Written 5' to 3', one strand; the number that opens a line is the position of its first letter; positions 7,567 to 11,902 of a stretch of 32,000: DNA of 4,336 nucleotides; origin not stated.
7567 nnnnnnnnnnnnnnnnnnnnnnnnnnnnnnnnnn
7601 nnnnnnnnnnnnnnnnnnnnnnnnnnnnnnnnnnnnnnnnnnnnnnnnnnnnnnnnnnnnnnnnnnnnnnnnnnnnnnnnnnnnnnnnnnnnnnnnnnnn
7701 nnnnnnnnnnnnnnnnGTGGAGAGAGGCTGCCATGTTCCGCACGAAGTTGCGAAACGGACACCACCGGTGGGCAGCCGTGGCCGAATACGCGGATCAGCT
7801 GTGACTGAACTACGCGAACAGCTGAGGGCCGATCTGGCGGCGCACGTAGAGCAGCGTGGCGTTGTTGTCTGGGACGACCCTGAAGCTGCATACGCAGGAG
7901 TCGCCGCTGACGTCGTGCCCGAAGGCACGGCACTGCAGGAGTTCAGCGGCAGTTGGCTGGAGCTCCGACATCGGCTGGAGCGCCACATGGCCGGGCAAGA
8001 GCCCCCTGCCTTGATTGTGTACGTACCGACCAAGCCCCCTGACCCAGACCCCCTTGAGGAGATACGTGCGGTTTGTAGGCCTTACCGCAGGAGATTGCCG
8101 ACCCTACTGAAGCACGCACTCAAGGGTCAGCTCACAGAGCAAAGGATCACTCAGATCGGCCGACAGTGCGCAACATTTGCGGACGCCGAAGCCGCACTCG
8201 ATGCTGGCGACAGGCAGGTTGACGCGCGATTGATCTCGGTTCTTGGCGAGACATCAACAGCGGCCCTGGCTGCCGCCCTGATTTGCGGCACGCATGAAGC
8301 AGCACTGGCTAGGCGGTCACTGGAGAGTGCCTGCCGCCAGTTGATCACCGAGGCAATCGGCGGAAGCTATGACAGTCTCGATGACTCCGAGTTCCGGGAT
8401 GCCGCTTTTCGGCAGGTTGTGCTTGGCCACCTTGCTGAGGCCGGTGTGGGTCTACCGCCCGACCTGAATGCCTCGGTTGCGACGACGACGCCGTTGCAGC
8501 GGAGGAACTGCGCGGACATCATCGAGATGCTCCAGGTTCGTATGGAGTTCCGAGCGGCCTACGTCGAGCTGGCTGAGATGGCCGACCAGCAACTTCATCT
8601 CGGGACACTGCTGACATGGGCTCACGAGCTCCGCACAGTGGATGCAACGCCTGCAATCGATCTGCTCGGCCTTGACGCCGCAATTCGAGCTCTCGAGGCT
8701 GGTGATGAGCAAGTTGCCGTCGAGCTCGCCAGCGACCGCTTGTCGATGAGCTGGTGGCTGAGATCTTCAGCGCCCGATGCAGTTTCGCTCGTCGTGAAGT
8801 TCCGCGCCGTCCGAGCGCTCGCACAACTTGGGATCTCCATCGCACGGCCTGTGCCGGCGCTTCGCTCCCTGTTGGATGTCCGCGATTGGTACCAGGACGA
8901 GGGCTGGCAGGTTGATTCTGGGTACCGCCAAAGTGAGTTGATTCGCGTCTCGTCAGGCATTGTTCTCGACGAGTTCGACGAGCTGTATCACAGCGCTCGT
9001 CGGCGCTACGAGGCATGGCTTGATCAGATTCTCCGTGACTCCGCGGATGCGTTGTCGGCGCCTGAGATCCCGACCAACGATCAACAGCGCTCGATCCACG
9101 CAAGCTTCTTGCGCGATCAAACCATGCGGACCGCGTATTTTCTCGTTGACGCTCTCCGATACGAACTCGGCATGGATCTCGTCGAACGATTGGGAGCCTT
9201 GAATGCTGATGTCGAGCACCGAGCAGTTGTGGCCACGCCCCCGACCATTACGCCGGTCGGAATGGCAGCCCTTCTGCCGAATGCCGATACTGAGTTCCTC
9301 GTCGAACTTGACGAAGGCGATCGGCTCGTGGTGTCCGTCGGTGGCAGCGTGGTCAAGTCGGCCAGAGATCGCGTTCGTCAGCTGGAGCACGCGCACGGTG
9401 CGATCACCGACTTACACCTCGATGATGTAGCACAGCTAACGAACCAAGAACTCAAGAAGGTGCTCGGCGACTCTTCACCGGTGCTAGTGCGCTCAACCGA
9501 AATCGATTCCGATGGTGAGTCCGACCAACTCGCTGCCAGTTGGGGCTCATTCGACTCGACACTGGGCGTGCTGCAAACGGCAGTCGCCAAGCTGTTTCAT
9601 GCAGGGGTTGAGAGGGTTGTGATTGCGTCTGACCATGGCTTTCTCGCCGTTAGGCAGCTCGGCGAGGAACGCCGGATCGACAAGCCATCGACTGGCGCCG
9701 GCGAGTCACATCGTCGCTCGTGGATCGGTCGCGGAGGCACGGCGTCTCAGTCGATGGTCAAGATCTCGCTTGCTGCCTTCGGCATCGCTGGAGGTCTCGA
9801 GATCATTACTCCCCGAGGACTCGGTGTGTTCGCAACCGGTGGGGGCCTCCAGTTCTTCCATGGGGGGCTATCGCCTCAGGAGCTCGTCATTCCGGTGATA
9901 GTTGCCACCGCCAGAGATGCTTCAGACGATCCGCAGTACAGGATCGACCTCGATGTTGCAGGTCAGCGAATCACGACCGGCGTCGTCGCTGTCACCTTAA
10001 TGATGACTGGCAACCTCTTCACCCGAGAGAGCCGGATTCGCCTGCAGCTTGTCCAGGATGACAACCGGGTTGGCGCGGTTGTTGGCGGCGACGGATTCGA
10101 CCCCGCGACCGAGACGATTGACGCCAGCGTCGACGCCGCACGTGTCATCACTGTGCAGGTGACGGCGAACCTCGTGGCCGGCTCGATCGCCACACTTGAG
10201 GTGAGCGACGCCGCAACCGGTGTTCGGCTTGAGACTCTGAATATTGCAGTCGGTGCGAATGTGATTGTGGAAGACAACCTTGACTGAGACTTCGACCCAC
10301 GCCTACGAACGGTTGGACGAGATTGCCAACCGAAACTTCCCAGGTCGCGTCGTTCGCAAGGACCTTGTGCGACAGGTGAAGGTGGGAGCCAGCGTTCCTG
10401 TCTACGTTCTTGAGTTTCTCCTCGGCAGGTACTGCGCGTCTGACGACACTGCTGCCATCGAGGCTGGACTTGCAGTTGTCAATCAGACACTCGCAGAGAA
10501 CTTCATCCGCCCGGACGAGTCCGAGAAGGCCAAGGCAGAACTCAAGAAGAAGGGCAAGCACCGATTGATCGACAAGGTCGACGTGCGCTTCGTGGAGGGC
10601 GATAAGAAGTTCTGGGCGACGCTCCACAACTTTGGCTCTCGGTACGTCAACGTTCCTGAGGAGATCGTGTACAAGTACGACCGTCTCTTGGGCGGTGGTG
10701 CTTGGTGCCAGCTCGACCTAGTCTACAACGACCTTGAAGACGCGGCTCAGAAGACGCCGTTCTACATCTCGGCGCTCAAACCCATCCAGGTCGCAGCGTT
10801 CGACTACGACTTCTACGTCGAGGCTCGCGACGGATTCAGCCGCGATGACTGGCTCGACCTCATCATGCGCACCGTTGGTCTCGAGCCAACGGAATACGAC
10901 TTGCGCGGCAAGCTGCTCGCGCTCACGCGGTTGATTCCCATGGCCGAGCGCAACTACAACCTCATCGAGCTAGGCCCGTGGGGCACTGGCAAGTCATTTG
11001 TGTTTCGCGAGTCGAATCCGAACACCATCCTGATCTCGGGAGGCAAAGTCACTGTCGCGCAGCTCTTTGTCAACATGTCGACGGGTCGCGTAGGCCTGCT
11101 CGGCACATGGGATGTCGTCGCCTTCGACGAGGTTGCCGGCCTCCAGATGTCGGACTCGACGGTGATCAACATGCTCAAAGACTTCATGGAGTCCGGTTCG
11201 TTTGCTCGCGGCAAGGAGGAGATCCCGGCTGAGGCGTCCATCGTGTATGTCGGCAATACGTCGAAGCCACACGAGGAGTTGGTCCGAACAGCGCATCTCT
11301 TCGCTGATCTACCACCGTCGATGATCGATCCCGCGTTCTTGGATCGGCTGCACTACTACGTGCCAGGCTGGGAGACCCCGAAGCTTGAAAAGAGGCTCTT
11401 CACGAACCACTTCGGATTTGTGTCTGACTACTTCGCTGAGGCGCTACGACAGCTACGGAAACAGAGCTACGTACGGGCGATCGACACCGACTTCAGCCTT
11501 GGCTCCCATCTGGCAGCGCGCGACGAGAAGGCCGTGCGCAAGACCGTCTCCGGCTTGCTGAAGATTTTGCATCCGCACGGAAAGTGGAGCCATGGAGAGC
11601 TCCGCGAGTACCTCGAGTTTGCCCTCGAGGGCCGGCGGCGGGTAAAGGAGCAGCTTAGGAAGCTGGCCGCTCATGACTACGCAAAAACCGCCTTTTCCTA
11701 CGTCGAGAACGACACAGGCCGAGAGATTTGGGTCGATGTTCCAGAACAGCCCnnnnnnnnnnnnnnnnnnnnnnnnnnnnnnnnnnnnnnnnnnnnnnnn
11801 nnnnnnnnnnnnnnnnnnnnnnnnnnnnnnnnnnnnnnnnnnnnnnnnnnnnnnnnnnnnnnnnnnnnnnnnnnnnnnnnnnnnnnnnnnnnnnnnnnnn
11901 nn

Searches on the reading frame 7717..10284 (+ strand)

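Call 3: search_protein_families(library=pfam, proteins=[window:7717-10284:+], max_evalue=0.01)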
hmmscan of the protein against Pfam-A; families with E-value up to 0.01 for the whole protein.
window:7717-10284:+ (856 aa): 1 family
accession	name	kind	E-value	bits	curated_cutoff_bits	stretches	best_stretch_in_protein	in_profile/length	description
PF08665.17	PglZ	-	3.4e-14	53.6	25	1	471-646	2-176/179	PglZ domain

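Call 4: search_protein_families(library=ncbifam, proteins=[window:7717-10284:+], max_evalue=0.01)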
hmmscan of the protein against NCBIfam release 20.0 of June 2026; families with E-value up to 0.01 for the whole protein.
window:7717-10284:+ (856 aa): 5 families
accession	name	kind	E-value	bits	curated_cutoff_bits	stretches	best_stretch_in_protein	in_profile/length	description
NF033443.1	BREX_PglZ_6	exception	3.4e-59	201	400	2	255-756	256-763/958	BREX-6 system phosphatase PglZ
TIGR02687.1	TIGR02687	equivalog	2.4e-28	98.6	270.35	1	460-765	447-764/844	BREX-1 system phosphatase PglZ type A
NF033450.1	BREX_PglZ_1_B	equivalog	6.6e-27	93.9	400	1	363-729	339-673/675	BREX-1 system phosphatase PglZ type B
NF033444.1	BREX_PglZ_5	exception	6.3e-13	47.6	250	1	472-728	456-701/704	BREX-5 system phosphatase PglZ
NF033445.1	BREX_PglZ_4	exception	0.0023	16.5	140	1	618-742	570-689/741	BREX-4 system phosphatase PglZ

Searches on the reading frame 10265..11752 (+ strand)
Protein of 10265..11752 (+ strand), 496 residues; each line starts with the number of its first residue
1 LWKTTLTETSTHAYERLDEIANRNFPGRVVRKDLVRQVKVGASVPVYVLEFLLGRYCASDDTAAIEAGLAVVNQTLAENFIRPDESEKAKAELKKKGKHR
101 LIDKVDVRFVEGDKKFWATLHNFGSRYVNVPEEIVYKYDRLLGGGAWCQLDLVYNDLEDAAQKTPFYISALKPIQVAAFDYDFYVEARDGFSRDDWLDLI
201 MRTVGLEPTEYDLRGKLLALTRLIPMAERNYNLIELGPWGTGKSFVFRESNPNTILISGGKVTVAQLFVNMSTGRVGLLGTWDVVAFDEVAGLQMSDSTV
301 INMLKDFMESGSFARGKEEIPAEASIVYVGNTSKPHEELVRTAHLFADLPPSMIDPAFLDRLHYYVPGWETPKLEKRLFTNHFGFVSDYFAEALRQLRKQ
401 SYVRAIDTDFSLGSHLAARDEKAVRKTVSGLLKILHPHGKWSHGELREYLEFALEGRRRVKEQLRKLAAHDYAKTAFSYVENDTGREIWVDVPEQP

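Call 21: search_protein_representatives(protein=window:10265-11752:+)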
Query: 496 residues. Proteins with E-value up to 0.001 (for the whole library): 4101; up to 1e-10: 2358; up to 1e-30: 690. The best 150 are listed.
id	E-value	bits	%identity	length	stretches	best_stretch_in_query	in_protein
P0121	6.5e-264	892.7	79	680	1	14-496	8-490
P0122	9.0e-170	582.2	56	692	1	13-495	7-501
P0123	1.5e-165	568.3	52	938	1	12-494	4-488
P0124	6.0e-161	553.1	51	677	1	17-495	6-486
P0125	6.1e-151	520.1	50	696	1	15-494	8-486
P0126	1.4e-147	509.0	55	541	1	12-444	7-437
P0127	1.4e-141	489.2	48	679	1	18-494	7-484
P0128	4.4e-137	474.4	48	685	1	17-494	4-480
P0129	1.0e-132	460.0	46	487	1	17-487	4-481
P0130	2.0e-130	452.4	48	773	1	15-494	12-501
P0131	1.4e-129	449.6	44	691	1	17-483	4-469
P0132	1.6e-128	446.1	45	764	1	17-490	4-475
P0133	1.8e-128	446.0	47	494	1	16-494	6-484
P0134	2.5e-128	445.5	45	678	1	23-484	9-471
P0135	4.2e-128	444.7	45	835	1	21-490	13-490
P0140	1.1e-121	423.6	42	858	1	15-494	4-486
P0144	5.5e-118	411.4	44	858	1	15-495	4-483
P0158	2.4e-110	386.2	42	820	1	15-483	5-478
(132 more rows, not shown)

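Call 27: search_protein_families(library=pfam, proteins=[P0122, P0123, P0124, P0125, P0130, P0132, P0135, P0140, P0144, P0158], max_evalue=0.001)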
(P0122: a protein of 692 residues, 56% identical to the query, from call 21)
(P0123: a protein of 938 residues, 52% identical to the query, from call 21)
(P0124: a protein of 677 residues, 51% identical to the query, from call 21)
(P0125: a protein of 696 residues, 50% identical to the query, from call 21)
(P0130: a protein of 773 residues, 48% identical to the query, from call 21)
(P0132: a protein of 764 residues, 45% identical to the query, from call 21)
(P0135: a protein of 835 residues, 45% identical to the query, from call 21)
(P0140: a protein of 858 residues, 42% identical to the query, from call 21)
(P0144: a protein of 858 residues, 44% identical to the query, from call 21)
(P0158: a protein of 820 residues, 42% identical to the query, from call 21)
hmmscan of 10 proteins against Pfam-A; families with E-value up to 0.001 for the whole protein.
P0122 (692 aa): 4 families
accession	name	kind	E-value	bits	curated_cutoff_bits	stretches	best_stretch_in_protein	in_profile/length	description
PF13337.12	BrxL_ATPase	-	1.4e-130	435.1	25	1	162-484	1-313/313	Lon-like protease BrxL-like, ATPase domain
PF20442.3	BrxL_N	-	7.6e-45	152.5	28.2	1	17-148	1-132/132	BREX system Lon protease-like protein BrxL N-terminal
PF05362.19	Lon_C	-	1.5e-13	51.2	21.1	1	531-671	42-183/205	Lon protease (S16) C-terminal proteolytic domain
PF13541.12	ChlI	-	3.5e-05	24.1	27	1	534-660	1-121/121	Subunit ChlI of Mg-chelatase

P0123 (938 aa): 6 families
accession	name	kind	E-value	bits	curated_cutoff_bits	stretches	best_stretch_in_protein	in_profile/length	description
PF13337.12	BrxL_ATPase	-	3.5e-128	427.3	25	1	159-470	1-311/313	Lon-like protease BrxL-like, ATPase domain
PF05362.19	Lon_C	-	1e-60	205.2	21.1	1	491-681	15-204/205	Lon protease (S16) C-terminal proteolytic domain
PF20442.3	BrxL_N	-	9.2e-47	158.7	28.2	1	16-146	2-132/132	BREX system Lon protease-like protein BrxL N-terminal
PF13541.12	ChlI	-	1.1e-08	35.4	27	1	524-649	3-121/121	Subunit ChlI of Mg-chelatase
PF13638.12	PIN_4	-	0.00013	22.7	21.9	1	751-844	1-93/132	PIN domain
PF18480.7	DUF5615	-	0.00034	20.9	23.8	1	826-885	22-86/110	Domain of unknown function (DUF5615)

P0124 (677 aa): 3 families
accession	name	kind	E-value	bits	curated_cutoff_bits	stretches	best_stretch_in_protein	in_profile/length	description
PF13337.12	BrxL_ATPase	-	1.9e-128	428.1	25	1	156-469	1-313/313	Lon-like protease BrxL-like, ATPase domain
PF20442.3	BrxL_N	-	5.5e-44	149.8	28.2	1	13-143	2-132/132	BREX system Lon protease-like protein BrxL N-terminal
PF05362.19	Lon_C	-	1.3e-15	58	21.1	1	514-675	41-203/205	Lon protease (S16) C-terminal proteolytic domain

P0125 (696 aa): 3 families
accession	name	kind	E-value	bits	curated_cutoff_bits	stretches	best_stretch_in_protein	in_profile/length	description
PF13337.12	BrxL_ATPase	-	7.4e-144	478.8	25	1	158-468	1-311/313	Lon-like protease BrxL-like, ATPase domain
PF20442.3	BrxL_N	-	6.1e-53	178.7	28.2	1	16-147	1-132/132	BREX system Lon protease-like protein BrxL N-terminal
PF04326.19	SLFN_AlbA_2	-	4.2e-18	66.4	25.3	1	544-682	1-117/118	Schlafen, AlbA_2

P0130 (773 aa): 4 families
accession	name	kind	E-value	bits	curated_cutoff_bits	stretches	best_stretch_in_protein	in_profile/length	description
PF13337.12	BrxL_ATPase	-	2.6e-116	388.3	25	1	166-483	1-311/313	Lon-like protease BrxL-like, ATPase domain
PF20442.3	BrxL_N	-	5.3e-40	136.9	28.2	1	20-153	1-132/132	BREX system Lon protease-like protein BrxL N-terminal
PF00069.31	Pkinase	-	1.1e-38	133.6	31.7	1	543-733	9-195/263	Protein kinase domain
PF07714.23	PK_Tyr_Ser-Thr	-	2.5e-23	83.2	23.1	1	550-731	16-201/258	Protein tyrosine and serine/threonine kinase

P0132 (764 aa): 5 families
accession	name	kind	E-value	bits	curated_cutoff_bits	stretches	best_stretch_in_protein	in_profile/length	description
PF13337.12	BrxL_ATPase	-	3.4e-126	420.7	25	1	152-463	2-313/313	Lon-like protease BrxL-like, ATPase domain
PF20442.3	BrxL_N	-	4.2e-44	150.1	28.2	1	13-141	4-132/132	BREX system Lon protease-like protein BrxL N-terminal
PF00069.31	Pkinase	-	8.4e-38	130.7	31.7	1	538-724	12-195/263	Protein kinase domain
PF07714.23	PK_Tyr_Ser-Thr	-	2.8e-24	86.3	23.1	1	546-721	24-199/258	Protein tyrosine and serine/threonine kinase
PF01636.29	APH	-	0.00074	19.8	23.2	0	548-646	17-111/239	Phosphotransferase enzyme family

P0135 (835 aa): 5 families
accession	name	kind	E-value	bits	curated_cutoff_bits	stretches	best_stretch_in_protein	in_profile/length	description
PF13337.12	BrxL_ATPase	-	1.5e-116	389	25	1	159-477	1-312/313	Lon-like protease BrxL-like, ATPase domain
PF20442.3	BrxL_N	-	6.8e-40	136.5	28.2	1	16-146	2-132/132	BREX system Lon protease-like protein BrxL N-terminal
PF05362.19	Lon_C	-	1.8e-17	64.1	21.1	1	525-683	42-201/205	Lon protease (S16) C-terminal proteolytic domain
PF18731.6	HEPN_Swt1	-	4.3e-07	30.7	27.5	1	704-822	3-103/115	Swt1-like HEPN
PF13541.12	ChlI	-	0.00012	22.4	27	1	529-653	2-120/121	Subunit ChlI of Mg-chelatase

P0140 (858 aa): 5 families
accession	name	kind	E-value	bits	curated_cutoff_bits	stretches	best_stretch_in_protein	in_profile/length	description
PF13337.12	BrxL_ATPase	-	1.2e-117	392.6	25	1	156-470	1-313/313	Lon-like protease BrxL-like, ATPase domain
PF20442.3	BrxL_N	-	3.5e-40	137.4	28.2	1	12-143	1-132/132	BREX system Lon protease-like protein BrxL N-terminal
PF05362.19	Lon_C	-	2.4e-19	70.2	21.1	1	519-672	43-194/205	Lon protease (S16) C-terminal proteolytic domain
PF04326.19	SLFN_AlbA_2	-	1e-18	68.4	25.3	1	704-841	1-117/118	Schlafen, AlbA_2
PF13541.12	ChlI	-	5.7e-07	29.9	27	1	521-648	1-119/121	Subunit ChlI of Mg-chelatase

P0144 (858 aa): 4 families
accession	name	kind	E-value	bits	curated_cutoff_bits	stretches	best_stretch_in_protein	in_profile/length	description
PF13337.12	BrxL_ATPase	-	1.9e-115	385.4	25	1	153-465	1-311/313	Lon-like protease BrxL-like, ATPase domain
PF16565.11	MIT_C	-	8.5e-44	149.4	25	1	546-686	1-142/142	Phospholipase D-like domain at C-terminus of MIT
PF20442.3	BrxL_N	-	1e-41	142.4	28.2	1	13-143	2-132/132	BREX system Lon protease-like protein BrxL N-terminal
PF04326.19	SLFN_AlbA_2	-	1.6e-19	71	25.3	1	714-843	1-115/118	Schlafen, AlbA_2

P0158 (820 aa): 5 families
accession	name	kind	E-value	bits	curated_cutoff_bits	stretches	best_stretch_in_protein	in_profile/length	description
PF13337.12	BrxL_ATPase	-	7.8e-122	406.4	25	1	157-472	1-312/313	Lon-like protease BrxL-like, ATPase domain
PF20442.3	BrxL_N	-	2.9e-44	150.7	28.2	1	14-144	2-132/132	BREX system Lon protease-like protein BrxL N-terminal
PF00069.31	Pkinase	-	5e-33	115.1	31.7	2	542-654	2-117/263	Protein kinase domain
PF07714.23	PK_Tyr_Ser-Thr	-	6e-18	65.5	23.1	1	543-803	3-250/258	Protein tyrosine and serine/threonine kinase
PF01636.29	APH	-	2.4e-06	27.9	23.2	1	550-719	7-204/239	Phosphotransferase enzyme family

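Call 64: find_homologous_proteins(query=P0140, max_evalue=1e-10)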
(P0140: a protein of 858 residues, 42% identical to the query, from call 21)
Query P0140 (858 aa): 7998 proteins with E <= 1e-10 among 8000 candidates; the best 120 are listed.
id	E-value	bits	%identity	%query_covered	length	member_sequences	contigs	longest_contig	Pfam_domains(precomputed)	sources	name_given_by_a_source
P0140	0.0e+0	1922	100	100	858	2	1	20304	PF20442.4,PF04326.20,PF05362.20,PF13337.13,PF13541.13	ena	-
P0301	0.0e+0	1496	76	100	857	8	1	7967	PF20442.4,PF04326.20,PF05362.20,PF13337.13,PF13541.13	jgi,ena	-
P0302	0.0e+0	1475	74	100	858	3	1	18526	PF20442.4,PF04326.20,PF05362.20,PF13337.13,PF13541.13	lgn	-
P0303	0.0e+0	1406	71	100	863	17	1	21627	PF20442.4,PF04326.20,PF05362.20,PF13337.13,PF13541.13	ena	-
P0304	0.0e+0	1182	74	79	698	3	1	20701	PF20442.4,PF05362.20,PF13337.13,PF13541.13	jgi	-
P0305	0.0e+0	1166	73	79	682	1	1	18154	PF20442.4,PF05362.20,PF13337.13,PF13541.13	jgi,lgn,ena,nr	nr:protease Lon-related BREX system protein BrxL [Candidatus Sigynarchaeota archaeon]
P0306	0.0e+0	1163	73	79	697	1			PF20442.4,PF05362.20,PF13337.13,PF13541.13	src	-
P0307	0.0e+0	1151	72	80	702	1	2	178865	PF20442.4,PF05362.20,PF13337.13,PF13541.13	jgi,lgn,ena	jgi:ATP-dependent Lon protease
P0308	0.0e+0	1148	72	79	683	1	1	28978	PF20442.4,PF05362.20,PF13337.13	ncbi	-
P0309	0.0e+0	1134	72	80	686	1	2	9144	PF20442.4,PF05362.20,PF13337.13,PF13541.13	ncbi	ncbi:MAG: protease Lon-related BREX system protein BrxL [Promethearchaeota archaeon]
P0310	0.0e+0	1133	69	82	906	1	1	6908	PF11977.15,PF20442.4,PF05362.20,PF13337.13,PF13541.13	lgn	-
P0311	0.0e+0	1123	70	80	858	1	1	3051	PF11977.15,PF20442.4,PF05362.20,PF13337.13,PF13541.13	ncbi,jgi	ncbi:MAG: protease Lon-related BREX system protein BrxL [Candidatus Hodarchaeales archaeon]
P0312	0.0e+0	1116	69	80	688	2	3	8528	PF20442.4,PF05362.20,PF13337.13,PF13541.13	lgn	-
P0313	0.0e+0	1115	71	79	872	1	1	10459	PF11977.15,PF20442.4,PF05362.20,PF13337.13,PF13541.13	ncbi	ncbi:MAG: protease Lon-related BREX system protein BrxL [Candidatus Odinarchaeota archaeon]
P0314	0.0e+0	1108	70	79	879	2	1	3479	PF11977.15,PF20442.4,PF05362.20,PF13337.13,PF13541.13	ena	-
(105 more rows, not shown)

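Call 70: find_encoding_contigs(protein=P0140, flank=10000, max_places=2)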
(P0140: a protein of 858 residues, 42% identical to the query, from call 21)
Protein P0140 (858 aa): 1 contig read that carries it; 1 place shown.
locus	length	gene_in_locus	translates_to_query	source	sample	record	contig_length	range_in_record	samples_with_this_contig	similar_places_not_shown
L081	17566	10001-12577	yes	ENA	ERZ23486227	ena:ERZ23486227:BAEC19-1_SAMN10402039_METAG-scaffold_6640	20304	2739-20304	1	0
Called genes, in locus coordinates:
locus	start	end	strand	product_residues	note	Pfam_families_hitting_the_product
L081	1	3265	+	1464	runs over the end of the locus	-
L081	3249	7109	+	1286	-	PF02384:N6_Mtase (faint), PF01170:UPF0020 (faint), PF20473:MmeI_Mtase, PF07669:Eco57I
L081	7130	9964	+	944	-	PF08665:PglZ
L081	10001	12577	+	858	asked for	PF20442:BrxL_N, PF13337:BrxL_ATPase, PF05362:Lon_C, PF13541:ChlI (weak), PF04326:SLFN_AlbA_2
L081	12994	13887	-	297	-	-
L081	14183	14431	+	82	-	-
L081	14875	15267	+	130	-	-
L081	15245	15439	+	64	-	-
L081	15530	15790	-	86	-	-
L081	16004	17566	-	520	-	?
